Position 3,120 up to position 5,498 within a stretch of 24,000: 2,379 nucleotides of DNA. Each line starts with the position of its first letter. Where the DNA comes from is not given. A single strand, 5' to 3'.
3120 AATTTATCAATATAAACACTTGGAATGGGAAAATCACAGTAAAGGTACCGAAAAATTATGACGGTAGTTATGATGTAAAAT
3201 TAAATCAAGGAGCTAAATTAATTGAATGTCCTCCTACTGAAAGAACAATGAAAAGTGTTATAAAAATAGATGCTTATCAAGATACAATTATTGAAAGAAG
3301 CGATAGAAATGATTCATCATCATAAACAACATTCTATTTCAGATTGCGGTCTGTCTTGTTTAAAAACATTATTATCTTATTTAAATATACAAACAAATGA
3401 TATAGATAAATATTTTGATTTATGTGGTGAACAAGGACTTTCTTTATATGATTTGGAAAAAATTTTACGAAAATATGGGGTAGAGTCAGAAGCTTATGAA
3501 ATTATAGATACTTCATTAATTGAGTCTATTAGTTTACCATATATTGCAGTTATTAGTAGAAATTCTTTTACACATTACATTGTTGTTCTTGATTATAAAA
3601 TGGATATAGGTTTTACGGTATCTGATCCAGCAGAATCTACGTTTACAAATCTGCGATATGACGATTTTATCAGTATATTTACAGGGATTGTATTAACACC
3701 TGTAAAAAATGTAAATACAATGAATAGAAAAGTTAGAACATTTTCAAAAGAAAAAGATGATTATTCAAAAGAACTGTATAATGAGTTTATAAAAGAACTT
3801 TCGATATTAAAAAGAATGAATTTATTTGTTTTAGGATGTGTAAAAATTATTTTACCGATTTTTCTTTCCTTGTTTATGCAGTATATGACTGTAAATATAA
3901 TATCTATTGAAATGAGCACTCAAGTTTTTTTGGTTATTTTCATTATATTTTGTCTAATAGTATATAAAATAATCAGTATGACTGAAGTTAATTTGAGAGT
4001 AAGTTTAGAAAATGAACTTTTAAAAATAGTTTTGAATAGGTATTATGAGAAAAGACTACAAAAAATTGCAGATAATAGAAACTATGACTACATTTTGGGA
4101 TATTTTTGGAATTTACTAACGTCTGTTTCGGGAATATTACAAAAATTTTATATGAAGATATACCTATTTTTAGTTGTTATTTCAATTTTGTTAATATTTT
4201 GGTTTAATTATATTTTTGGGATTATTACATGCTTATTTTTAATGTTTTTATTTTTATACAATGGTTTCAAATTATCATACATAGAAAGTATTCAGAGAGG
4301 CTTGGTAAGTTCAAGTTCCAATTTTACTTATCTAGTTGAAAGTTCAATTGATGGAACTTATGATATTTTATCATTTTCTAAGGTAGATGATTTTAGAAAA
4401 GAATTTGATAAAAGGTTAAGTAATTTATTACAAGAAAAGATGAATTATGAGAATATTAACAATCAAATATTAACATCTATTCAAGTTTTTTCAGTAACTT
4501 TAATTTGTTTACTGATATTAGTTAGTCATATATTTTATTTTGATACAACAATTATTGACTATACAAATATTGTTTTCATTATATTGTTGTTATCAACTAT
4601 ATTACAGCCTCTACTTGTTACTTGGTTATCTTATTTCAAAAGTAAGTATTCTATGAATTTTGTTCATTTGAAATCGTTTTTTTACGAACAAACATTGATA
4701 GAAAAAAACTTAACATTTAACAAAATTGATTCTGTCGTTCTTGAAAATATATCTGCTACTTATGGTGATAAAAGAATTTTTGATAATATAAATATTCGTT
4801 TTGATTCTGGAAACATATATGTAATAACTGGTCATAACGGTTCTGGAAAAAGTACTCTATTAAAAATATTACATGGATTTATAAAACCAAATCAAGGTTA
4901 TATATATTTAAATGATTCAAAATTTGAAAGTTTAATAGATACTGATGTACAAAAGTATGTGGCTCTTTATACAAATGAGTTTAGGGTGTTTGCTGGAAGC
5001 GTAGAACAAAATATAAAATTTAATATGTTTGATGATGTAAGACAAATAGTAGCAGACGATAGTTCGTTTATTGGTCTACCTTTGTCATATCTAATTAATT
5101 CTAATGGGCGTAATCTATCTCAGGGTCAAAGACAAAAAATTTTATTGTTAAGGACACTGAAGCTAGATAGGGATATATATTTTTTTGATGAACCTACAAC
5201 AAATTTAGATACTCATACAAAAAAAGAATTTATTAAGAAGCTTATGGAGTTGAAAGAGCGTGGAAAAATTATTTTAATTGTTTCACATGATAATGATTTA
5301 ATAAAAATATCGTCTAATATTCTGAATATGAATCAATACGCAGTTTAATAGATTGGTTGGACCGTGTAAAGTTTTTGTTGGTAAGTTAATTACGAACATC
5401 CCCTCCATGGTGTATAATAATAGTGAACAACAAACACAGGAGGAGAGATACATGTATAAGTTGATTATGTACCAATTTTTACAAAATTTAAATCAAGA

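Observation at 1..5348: Compact disulfide-peptide (bacteriocin-like) locus: thioredoxin, 32-aa two-Cys precursor, ABC-2 immunity-type pump, LiaG-like protein and C39 exporter, with no modification enzyme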

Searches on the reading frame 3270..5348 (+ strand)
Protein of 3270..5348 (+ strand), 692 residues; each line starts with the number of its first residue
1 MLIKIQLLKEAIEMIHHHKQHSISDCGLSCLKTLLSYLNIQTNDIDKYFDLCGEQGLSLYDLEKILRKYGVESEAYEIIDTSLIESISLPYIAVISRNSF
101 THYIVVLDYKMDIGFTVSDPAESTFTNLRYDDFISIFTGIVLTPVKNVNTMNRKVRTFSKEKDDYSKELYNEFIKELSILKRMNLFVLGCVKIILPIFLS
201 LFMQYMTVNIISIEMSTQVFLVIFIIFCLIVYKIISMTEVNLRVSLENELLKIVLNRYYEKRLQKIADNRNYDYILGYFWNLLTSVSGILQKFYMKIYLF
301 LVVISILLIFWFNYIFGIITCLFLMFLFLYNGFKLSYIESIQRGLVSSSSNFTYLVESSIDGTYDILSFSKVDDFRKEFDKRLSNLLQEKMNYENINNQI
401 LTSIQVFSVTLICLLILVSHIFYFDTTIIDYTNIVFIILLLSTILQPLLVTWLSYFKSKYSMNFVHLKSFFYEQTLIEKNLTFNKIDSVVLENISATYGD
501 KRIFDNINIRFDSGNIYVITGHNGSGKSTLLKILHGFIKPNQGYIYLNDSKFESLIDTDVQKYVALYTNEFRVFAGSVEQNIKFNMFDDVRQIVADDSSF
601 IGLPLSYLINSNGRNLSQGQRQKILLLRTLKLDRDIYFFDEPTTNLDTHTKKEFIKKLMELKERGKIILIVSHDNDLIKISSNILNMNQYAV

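Call 4: search_protein_families(library=pfam, proteins=[window:3270-5348:+], max_evalue=0.01)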
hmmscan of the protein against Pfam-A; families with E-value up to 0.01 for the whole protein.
window:3270-5348:+ (692 aa): 11 families
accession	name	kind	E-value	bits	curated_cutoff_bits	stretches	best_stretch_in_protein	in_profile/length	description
PF00005.33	ABC_tran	-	1.3e-22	81.3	25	1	505-644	2-137/137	ABC transporter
PF03412.21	Peptidase_C39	-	2.1e-19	70.1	22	1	17-147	4-131/133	Peptidase C39 family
PF13304.12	AAA_21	-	4.7e-11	43.7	27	2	607-677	229-302/304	AAA domain, putative AbiEii toxin, Type IV TA system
PF13175.12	AAA_15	-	7.3e-06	26.3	32.1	1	502-556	12-69/374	AAA ATPase domain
PF13555.12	AAA_29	-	2.3e-05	24.5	27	1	504-531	12-39/61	P-loop containing region of AAA domain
PF13476.12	AAA_23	-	2.6e-05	25.4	27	1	502-538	8-43/201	AAA domain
PF02463.25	SMC_N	-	3.5e-05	23.8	40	1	507-688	18-212/220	RecF/RecN/SMC N terminal domain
PF13173.12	AAA_14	-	0.00011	22.7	27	0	515-592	3-73/129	AAA domain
PF09778.15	Guanylate_cyc_2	-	0.00027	20.8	28.1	1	15-74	1-64/212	Guanylylate cyclase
PF00664.28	ABC_membrane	-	0.0011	19.2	28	1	298-448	125-274/274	ABC transporter transmembrane region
PF20720.3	nSTAND3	-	0.003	17.7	27.2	0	504-559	7-64/155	Novel STAND NTPase 3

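Call 5: search_protein_families(library=ncbifam, proteins=[window:3270-5348:+], max_evalue=0.01)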
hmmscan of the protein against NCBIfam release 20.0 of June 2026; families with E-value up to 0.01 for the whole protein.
window:3270-5348:+ (692 aa): 187 families (the best 25 are shown)
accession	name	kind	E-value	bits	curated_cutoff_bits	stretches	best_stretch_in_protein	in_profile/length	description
NF045998.1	cleave_ABC_plasm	equivalog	6.3e-62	209.8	500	1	19-685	1-671/673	Mbov_0121 family peptidase domain-containing ABC transporter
TIGR03375.1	type_I_sec_LssB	subfamily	1.2e-37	129.6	693.1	1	297-689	270-676/696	type I secretion system permease/ATPase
TIGR02857.1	CydD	equivalog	4e-35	121.8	435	1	478-686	311-528/529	thiol reductant ABC exporter subunit CydD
TIGR02868.1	CydC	equivalog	1.3e-32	113.1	329.05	1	300-674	139-529/530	thiol reductant ABC exporter subunit CydC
TIGR01842.1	type_I_sec_PrtD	subfamily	4.6e-32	111.3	510.15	1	190-689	16-528/544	type I secretion system permease/ATPase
TIGR03608.1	L_ocin_972_ABC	subfamily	9.7e-31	106.8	254.85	1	491-686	1-205/206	putative bacteriocin export ABC transporter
TIGR01193.1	bacteriocin_ABC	subfamily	1.3e-30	106.6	523.85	1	24-689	5-683/708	peptide cleavage/export ABC transporter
TIGR03796.1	NHLM_micro_ABC1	equivalog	1.1e-29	103.2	853.3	1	24-689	11-686/710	NHLP family bacteriocin export ABC transporter peptidase/permease/ATPase subunit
NF008364.0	PRK11160.1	equivalog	6.9e-29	100.9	630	1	300-689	146-549/575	heme ABC transporter ATP-binding protein/permease CydC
TIGR02203.1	MsbA_lipidA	equivalog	1.2e-28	99.9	602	1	283-689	126-543/572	lipid A export permease/ATP-binding protein MsbA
NF000355.4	ribo_prot_ABC_F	equivalog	7.5e-28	97.6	380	1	489-687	3-187/499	ribosomal protection-like ABC-F family protein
TIGR04521.1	ECF_ATPase_2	equivalog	1.7e-27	96.2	330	1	496-689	8-220/279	energy-coupling factor transporter ATPase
NF041774.1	tung_ATPbind_TupC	equivalog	4.1e-27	95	400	1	491-678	3-192/319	tungstate ABC transporter ATP-binding protein TupC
NF050039.1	sacti_exp_GggC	equivalog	1.9e-26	93.3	750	1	301-674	130-497/511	streptosactin export ABC transporter GggC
NF007601.2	PRK10247.1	equivalog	4e-26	91.8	292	1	491-686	4-203/204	iron efflux ABC transporter ATP-binding subunit FetA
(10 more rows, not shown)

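Call 7: find_encoding_contigs(protein=window:3270-5348:+, flank=10000, max_places=6)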
Protein window:3270-5348:+ (692 aa): 10 contigs read that carry it; 5 places shown.
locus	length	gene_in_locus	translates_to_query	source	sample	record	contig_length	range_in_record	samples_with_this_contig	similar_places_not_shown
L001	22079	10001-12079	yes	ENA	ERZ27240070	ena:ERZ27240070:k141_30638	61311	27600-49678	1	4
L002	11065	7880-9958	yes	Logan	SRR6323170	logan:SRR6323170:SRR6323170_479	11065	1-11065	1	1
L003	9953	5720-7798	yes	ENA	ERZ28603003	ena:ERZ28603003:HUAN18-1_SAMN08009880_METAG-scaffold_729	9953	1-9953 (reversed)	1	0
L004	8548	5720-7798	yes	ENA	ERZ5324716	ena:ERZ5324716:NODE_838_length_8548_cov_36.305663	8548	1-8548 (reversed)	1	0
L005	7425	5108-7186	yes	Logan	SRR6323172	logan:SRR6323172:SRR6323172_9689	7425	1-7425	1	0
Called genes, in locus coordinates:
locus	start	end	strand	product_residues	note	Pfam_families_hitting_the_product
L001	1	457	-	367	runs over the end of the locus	PF03215:Rad17 (faint), PF00005:ABC_tran, PF17912:OB_MalK, PF08402:TOBE_2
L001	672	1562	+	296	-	PF13556:HTH_30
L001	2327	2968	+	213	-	PF00528:BPD_transp_1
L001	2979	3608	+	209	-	PF00005:ABC_tran, PF13304:AAA_21 (faint), PF02463:SMC_N (weak)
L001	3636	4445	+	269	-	PF00497:SBP_bac_3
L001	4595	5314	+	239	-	PF00072:Response_reg, PF04397:LytTR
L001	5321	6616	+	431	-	PF14501:HATPase_c_5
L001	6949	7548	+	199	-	PF14595:Thioredoxin_9 (faint), PF00085:Thioredoxin (weak), PF00578:AhpC-TSA, PF06110:TXD17-like_Trx (faint), PF08534:Redoxin, PF13098:Thioredoxin_2 (weak), PF13905:Thioredoxin_8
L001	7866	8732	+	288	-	PF00005:ABC_tran, PF13304:AAA_21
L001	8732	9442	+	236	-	-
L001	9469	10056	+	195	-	-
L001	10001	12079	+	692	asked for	PF03412:Peptidase_C39, PF00005:ABC_tran, PF13304:AAA_21 (weak)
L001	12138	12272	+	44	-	-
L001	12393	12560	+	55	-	-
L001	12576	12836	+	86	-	-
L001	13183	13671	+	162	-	-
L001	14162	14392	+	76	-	-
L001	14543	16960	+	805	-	PF17854:FtsK_alpha, PF01580:FtsK_SpoIIIE, PF09397:FtsK_gamma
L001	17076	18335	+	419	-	PF01554:MatE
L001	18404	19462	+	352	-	PF21016:RlmN_N, PF04055:Radical_SAM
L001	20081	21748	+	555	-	PF00496:SBP_bac_5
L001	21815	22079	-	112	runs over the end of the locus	-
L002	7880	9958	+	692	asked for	PF03412:Peptidase_C39, PF00005:ABC_tran, PF13304:AAA_21 (weak)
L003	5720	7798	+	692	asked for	PF03412:Peptidase_C39, PF00005:ABC_tran, PF13304:AAA_21 (weak)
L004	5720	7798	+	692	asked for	PF03412:Peptidase_C39, PF00005:ABC_tran, PF13304:AAA_21 (weak)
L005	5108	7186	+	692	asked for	PF03412:Peptidase_C39, PF00005:ABC_tran, PF13304:AAA_21 (weak)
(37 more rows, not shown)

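Call 11: find_homologous_proteins(query=window:3270-5348:+, max_evalue=1e-30)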
Query window:3270-5348:+ (692 aa): 5 proteins with E <= 1e-30 among 8000 candidates.
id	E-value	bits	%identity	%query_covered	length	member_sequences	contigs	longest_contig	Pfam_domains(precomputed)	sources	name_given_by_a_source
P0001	0.0e+0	1360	99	92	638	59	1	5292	PF00005.34,PF13476.13,PF03412.22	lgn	-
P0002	0.0e+0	1181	81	98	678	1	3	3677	PF00005.34,PF13476.13,PF09778.16,PF13555.13,PF03412.22,PF02463.26,PF13304.13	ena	-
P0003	1.4e-180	620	47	96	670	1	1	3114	PF00005.34,PF03412.22,PF13304.13,PF00664.29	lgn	-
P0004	2.7e-168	580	44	98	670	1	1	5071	PF00005.34,PF03412.22,PF02463.26,PF13304.13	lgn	-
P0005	8.6e-167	575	42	99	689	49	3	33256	PF00005.34,PF13555.13,PF03412.22,PF13304.13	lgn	-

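Call 12: find_encoding_contigs(protein=P0005, flank=10000, max_places=3)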
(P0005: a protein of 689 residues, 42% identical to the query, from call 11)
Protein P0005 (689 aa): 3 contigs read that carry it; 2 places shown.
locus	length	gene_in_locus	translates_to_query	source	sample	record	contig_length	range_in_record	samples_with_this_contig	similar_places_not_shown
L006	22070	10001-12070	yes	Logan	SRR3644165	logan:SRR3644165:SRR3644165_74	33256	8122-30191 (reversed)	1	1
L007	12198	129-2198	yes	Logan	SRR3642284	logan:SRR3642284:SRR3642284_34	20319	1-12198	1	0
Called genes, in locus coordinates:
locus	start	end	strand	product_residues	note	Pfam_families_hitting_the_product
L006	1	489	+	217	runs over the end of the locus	PF00230:MIP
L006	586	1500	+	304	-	PF02517:Rce1-like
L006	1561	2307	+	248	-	PF00702:Hydrolase (faint), PF08282:Hydrolase_3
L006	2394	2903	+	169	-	PF04978:MST (weak), PF12867:DinB_2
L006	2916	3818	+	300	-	PF00892:EamA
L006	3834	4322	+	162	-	PF04073:tRNA_edit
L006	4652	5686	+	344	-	PF01738:DLH (faint), PF00561:Abhydrolase_1 (faint), PF12146:Hydrolase_4 (faint), PF08840:BAAT_C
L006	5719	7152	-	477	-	PF13454:NAD_binding_9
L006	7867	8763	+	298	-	PF00005:ABC_tran, PF13304:AAA_21 (weak)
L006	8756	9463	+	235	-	-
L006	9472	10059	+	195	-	-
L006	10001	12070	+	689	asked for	PF03412:Peptidase_C39, PF13555:AAA_29 (faint), PF00005:ABC_tran, PF13304:AAA_21 (weak)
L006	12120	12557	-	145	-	PF00376:MerR, PF13411:MerR_1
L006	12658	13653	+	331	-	PF01738:DLH (faint), PF02129:Peptidase_S15 (weak), PF00326:Peptidase_S9 (faint)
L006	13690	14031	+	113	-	PF18050:Cyclophil_like2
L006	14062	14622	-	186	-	PF18306:LDcluster4, PF03641:Lysine_decarbox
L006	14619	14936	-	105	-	PF03819:MazG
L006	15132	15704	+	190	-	PF02245:Pur_DNA_glyco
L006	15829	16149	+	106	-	PF03551:PadR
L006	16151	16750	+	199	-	PF11193:DUF2812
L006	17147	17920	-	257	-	PF00376:MerR, PF13411:MerR_1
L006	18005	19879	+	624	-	PF00122:E1-E2_ATPase, PF00702:Hydrolase, PF08282:Hydrolase_3 (weak)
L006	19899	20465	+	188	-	PF06966:DUF1295 (weak), PF04191:PEMT, PF04140:ICMT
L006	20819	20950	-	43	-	-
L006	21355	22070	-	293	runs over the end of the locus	PF00126:HTH_1, PF03466:LysR_substrate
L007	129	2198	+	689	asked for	PF03412:Peptidase_C39, PF13555:AAA_29 (faint), PF00005:ABC_tran, PF13304:AAA_21 (weak)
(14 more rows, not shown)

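Call 13: find_encoding_contigs(protein=P0004, flank=10000, max_places=3)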
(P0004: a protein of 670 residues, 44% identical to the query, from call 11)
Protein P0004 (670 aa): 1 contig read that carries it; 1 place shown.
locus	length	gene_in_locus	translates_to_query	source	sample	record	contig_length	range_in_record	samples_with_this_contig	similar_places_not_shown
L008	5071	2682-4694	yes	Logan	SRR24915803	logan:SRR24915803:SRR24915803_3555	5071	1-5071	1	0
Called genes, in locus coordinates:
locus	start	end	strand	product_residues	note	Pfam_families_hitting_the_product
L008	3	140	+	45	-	?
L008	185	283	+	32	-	-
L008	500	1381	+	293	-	PF00005:ABC_tran, PF13304:AAA_21 (weak)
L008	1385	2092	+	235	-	-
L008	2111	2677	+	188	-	-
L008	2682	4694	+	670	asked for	PF03412:Peptidase_C39, PF13304:AAA_21 (faint), PF02463:SMC_N (faint), PF00005:ABC_tran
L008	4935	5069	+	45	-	?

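Call 14: find_encoding_contigs(protein=P0002, flank=10000, max_places=3)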
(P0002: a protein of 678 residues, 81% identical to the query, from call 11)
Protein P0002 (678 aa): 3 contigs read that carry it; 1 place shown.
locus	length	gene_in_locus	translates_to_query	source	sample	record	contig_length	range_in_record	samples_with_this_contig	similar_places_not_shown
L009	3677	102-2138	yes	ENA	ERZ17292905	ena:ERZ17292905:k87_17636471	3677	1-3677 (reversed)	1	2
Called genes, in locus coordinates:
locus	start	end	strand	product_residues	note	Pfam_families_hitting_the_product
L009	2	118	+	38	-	?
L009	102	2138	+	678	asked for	PF03412:Peptidase_C39, PF09778:Guanylate_cyc_2 (faint), PF02463:SMC_N (faint), PF13476:AAA_23 (weak), PF13555:AAA_29 (faint), PF00005:ABC_tran, PF13304:AAA_21 (faint)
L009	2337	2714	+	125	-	-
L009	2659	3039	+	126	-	PF01609:DDE_Tnp_1, PF13612:DDE_Tnp_1_3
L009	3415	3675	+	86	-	?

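Call 18: find_related_loci(query=A1, collection=genome_contigs, flank=10000)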
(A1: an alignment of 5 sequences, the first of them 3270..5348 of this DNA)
Query A1 (692 aa) in genome_contigs; peptide patterns used: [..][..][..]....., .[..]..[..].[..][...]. (x = any residue, [..] = any of these).
57 stretches matched a pattern; 4 encode a relative of the query (tblastn E <= 1e-3); 4 distinct loci.
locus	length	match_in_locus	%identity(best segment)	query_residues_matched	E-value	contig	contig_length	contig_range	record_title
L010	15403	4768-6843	100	1-692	0e+0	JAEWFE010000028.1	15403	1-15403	MAG: Bacillota bacterium isolate OH_PBlB_171 k127_769647, whole genome shotgun sequence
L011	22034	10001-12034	42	9-689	0e+0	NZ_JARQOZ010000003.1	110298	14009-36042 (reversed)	Streptococcus suis strain WUSS225 NODE_3_length_110298_cov_223.174504, whole genome shotgun sequence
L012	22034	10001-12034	41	9-689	0e+0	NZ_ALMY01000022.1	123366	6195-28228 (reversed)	Streptococcus suis YS56 Contig00022, whole genome shotgun sequence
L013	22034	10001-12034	41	9-689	0e+0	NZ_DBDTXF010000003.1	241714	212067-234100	Streptococcus suis subsp. hashimotonensis strain PAGU 2482 SAMD00655159-rid24557873.denovo.03, whole genome shotgun sequ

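Call 22: search_protein_families(library=pfam, proteins=[L011:6874-7464:+, L011:5623-6489:+, L011:4895-5386:+, L011:3631-4827:+, L011:9448-10014:+, L011:8721-9428:+, L011:12197-12682:+, L011:12661-13593:+, L011:13594-14253:+, L011:3199-3642:-], max_evalue=0.001)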
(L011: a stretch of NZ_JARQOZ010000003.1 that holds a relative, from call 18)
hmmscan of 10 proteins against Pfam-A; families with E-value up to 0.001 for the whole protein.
L011:6874-7464:+ (196 aa): 7 families
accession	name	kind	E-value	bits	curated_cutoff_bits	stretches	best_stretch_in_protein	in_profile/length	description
PF08534.16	Redoxin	-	6.1e-10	39.5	26.6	1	57-184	3-139/148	Redoxin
PF00085.26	Thioredoxin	-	6.6e-10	39.4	23.5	1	75-122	10-60/103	Thioredoxin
PF13905.12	Thioredoxin_8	-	1e-09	39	27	1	83-173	4-94/94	Thioredoxin-like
PF00578.27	AhpC-TSA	-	2e-09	37.9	26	1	57-175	2-123/124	AhpC/TSA family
PF14595.12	Thioredoxin_9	-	1.2e-06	28.9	25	1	74-153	35-108/129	Thioredoxin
PF13098.12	Thioredoxin_2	-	9.4e-05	23.2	27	1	80-172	5-86/104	Thioredoxin-like domain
PF06110.17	TXD17-like_Trx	-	0.00045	20.3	23.1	0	89-141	35-86/119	Thioredoxin domain-containing protein 17-like, thioredoxin domain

L011:5623-6489:+ (288 aa): 8 families
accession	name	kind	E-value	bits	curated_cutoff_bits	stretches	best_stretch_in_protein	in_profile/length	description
PF01381.28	HTH_3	-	5.7e-14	52.3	23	1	9-62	1-55/55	Helix-turn-helix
PF13181.12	TPR_8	-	1.8e-08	34.3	25.7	0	238-263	2-27/34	Tetratricopeptide repeat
PF18768.7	RNPP_C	-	3.2e-08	33.8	26.5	1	88-271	11-196/213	RNPP family C-terminal domain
PF12844.13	HTH_19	-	7.9e-08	32.5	30.2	1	6-63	1-59/64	Helix-turn-helix domain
PF07719.23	TPR_2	-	1.1e-06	28.7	27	0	238-266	2-30/34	Tetratricopeptide repeat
PF13424.12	TPR_12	-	1.2e-05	25.9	30.1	1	199-264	5-72/77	Tetratricopeptide repeat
PF00515.34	TPR_1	-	1.2e-05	25.3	27.8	0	238-263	2-27/34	Tetratricopeptide repeat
PF13560.12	HTH_31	-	0.00019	22.1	27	1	4-46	1-45/64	Helix-turn-helix domain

L011:4895-5386:+ (163 aa): 2 families
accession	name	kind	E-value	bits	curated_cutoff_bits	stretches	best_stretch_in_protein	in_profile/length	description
PF08534.16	Redoxin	-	1.5e-28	99.9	26.6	1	20-159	2-148/148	Redoxin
PF00578.27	AhpC-TSA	-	4.5e-16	59.3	26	1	20-142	1-123/124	AhpC/TSA family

L011:3631-4827:+ (398 aa): 3 families
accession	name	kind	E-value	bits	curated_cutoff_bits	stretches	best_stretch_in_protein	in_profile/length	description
PF12146.15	Hydrolase_4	-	6.6e-06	26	27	1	193-360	58-228/239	Serine aminopeptidase, S33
PF12697.13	Abhydrolase_6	-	0.0005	21.2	26.3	1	161-254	17-97/217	Alpha/beta hydrolase family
PF00561.26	Abhydrolase_1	-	0.00057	20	25.8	0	160-284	15-143/245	alpha/beta hydrolase fold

L011:9448-10014:+ (188 aa): 0 families

L011:8721-9428:+ (235 aa): 0 families

L011:12197-12682:+ (161 aa): 3 families
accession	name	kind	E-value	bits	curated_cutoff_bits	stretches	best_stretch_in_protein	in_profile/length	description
PF13411.12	MerR_1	-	1.6e-16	60.6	21.6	1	20-86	1-66/69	MerR HTH family regulatory protein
PF00376.29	MerR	-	7.8e-14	51.7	28.2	1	21-58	1-38/38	MerR family regulatory protein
PF09278.17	MerR-DNA-bind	-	4.5e-06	27.6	25.4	1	64-125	2-63/65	MerR, DNA binding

L011:12661-13593:+ (310 aa): 1 family
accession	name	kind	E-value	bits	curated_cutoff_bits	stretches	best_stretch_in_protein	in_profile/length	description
PF04909.20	Amidohydro_2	-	8.5e-23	82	26.4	1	69-305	50-286/289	Amidohydrolase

L011:13594-14253:+ (219 aa): 1 family
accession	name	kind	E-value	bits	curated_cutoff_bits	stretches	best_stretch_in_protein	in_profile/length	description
PF03992.22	ABM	-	1.3e-24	86.6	23.1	2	5-80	2-77/78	Antibiotic biosynthesis monooxygenase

L011:3199-3642:- (147 aa): 1 family
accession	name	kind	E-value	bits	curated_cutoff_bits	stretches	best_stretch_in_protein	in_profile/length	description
PF01638.23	HxlR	-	6.1e-18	64.9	20.8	1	57-142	4-89/91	HxlR-like helix-turn-helix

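Call 25: find_related_loci(query=A1, collection=metagenome_contigs, flank=6000)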
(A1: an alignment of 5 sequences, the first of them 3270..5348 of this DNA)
Query A1 (692 aa) in metagenome_contigs; peptide patterns used: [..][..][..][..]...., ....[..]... (x = any residue, [..] = any of these).
600 stretches matched a pattern (row limit reached: there are more); 513 encode a relative of the query (tblastn E <= 1e-3); the best 80 are kept; 80 distinct loci.
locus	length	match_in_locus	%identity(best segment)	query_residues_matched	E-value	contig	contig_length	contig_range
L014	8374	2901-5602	22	188-684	1e-27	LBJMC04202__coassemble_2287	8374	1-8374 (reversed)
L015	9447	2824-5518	26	189-684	2e-26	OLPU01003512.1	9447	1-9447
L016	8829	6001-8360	25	348-681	2e-26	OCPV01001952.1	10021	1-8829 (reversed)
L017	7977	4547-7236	24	249-673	1e-25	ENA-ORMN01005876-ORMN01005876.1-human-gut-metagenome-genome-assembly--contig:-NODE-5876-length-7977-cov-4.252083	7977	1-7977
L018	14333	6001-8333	24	347-684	4e-25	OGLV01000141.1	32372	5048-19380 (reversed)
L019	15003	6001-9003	22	187-684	3e-25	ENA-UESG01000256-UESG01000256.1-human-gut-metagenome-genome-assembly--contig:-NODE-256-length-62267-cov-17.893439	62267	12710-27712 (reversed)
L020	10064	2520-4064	23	187-684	3e-25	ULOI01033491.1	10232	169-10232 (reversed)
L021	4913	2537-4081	23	187-684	6e-25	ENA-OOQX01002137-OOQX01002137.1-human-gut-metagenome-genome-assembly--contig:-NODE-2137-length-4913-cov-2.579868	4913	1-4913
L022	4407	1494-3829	23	187-684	6e-25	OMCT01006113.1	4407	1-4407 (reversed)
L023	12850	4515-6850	23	187-684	8e-25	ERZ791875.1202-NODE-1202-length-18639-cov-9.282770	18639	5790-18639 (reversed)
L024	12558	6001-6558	32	500-677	4e-24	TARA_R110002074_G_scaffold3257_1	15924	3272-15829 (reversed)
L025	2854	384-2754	24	189-684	3e-24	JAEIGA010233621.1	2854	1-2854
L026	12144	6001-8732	26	388-684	1e-23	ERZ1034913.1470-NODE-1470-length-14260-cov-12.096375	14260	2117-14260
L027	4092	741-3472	27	388-684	8e-24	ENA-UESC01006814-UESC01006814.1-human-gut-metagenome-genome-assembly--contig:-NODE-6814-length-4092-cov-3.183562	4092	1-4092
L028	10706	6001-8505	27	429-692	2e-23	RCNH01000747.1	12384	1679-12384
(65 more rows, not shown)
